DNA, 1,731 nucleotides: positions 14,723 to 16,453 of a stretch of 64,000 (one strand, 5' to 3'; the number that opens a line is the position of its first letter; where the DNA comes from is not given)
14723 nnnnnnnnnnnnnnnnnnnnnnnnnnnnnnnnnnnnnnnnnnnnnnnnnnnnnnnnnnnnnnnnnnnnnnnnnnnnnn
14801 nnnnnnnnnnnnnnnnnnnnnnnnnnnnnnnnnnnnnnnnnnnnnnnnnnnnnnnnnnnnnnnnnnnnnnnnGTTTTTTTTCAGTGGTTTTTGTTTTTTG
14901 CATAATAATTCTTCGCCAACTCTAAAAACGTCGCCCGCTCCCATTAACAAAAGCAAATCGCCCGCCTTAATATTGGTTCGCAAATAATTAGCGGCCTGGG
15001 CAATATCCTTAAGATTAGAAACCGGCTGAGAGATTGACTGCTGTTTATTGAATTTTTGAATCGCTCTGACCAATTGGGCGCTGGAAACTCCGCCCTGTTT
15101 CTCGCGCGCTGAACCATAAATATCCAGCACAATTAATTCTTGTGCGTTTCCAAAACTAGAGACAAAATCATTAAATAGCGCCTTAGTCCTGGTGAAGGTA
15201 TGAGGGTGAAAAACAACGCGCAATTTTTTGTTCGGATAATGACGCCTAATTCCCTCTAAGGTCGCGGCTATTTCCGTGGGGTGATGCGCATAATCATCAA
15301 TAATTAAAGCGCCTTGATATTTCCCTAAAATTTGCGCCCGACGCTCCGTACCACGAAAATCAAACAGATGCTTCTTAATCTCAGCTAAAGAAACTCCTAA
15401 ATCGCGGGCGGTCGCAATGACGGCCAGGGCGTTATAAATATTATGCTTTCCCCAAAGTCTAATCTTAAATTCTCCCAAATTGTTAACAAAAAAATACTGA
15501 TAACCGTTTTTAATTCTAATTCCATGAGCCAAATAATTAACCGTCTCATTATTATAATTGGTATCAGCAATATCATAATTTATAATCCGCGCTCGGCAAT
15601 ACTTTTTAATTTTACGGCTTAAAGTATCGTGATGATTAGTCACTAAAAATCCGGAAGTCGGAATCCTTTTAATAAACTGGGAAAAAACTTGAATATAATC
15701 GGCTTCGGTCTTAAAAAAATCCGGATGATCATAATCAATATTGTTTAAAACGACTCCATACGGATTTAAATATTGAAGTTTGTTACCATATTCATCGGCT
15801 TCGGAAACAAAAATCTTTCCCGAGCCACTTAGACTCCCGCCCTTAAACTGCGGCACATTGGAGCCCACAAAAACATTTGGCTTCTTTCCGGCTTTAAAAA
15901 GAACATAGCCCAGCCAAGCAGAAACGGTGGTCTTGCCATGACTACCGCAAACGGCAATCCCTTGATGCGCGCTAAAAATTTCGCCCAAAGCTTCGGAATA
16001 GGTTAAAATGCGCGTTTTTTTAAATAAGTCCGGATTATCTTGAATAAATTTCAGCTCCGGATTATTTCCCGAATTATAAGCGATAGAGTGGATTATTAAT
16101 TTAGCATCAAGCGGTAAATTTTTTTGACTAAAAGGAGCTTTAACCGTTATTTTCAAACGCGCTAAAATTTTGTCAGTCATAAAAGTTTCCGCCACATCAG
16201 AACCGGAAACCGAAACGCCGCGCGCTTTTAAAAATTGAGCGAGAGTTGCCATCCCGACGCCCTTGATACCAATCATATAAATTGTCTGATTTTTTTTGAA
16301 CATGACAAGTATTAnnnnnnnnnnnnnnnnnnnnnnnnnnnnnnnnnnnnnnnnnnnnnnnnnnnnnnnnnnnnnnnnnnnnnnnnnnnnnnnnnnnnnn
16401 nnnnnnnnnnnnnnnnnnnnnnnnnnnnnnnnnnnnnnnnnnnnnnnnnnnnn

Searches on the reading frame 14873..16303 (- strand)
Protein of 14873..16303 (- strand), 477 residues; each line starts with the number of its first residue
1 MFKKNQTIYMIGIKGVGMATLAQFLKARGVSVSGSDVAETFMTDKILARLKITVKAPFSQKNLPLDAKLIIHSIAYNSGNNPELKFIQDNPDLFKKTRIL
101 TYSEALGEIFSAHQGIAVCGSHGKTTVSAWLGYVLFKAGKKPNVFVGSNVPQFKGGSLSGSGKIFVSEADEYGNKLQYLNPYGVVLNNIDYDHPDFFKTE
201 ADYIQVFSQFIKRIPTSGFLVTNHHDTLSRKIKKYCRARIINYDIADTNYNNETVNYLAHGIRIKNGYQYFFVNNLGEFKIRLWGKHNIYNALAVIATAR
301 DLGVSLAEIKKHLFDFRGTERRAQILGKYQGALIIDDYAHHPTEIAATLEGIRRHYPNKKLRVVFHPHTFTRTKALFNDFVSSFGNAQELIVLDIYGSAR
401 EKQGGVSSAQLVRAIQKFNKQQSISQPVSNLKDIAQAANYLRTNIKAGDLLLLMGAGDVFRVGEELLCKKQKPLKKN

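Call 73: search_protein_families(library=pfam, proteins=[window:14873-16303:-], max_evalue=0.00001)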
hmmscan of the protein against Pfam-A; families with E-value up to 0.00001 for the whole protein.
window:14873-16303:- (477 aa): 3 families
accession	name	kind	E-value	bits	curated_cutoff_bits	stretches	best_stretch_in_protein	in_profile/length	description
PF08245.18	Mur_ligase_M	-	3.9e-22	79.6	24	1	118-299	1-200/200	Mur ligase middle domain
PF02875.26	Mur_ligase_C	-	8e-22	78.9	28.4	1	321-457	1-127/127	Mur ligase, glutamate ligase domain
PF01225.30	Mur_ligase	-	1.7e-12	48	21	1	7-110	1-91/95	Mur ligase family, catalytic domain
